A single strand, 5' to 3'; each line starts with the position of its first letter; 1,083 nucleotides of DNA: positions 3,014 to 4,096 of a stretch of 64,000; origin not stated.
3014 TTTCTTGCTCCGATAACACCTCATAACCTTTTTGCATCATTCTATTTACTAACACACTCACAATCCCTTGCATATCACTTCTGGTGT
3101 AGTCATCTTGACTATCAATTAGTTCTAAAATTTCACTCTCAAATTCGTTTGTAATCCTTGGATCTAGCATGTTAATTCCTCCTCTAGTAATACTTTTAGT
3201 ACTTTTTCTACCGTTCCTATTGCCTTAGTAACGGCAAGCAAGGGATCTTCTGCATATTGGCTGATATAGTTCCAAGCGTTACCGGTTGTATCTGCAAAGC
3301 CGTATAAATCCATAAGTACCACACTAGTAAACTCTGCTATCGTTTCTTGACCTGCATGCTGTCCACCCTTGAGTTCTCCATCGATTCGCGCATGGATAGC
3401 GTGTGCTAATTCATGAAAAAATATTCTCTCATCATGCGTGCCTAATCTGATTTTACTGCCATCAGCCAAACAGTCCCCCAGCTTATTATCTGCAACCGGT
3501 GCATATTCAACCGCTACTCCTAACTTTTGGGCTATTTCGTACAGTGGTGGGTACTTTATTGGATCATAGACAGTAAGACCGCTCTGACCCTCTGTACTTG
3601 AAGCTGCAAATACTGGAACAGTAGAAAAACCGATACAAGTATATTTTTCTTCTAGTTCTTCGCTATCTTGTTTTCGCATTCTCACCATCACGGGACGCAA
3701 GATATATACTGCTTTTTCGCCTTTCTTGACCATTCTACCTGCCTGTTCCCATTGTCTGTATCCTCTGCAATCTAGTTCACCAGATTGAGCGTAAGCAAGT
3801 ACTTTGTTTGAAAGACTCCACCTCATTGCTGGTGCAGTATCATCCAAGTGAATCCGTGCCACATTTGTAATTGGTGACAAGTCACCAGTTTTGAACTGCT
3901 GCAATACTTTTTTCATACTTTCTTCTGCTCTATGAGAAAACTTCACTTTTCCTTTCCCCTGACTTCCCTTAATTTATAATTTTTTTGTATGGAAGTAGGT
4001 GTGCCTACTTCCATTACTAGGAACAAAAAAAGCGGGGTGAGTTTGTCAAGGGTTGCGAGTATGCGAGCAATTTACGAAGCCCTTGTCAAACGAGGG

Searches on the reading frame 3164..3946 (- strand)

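Call 16: search_protein_families(library=pfam, proteins=[window:3164-3946:-])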
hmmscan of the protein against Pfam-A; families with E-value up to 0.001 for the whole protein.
window:3164-3946:- (260 aa): 1 family
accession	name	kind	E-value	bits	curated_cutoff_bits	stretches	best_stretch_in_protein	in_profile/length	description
PF08401.16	ArdcN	-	0.00011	22.8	22.6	1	61-106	67-115/123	N-terminal domain of anti-restriction factor ArdC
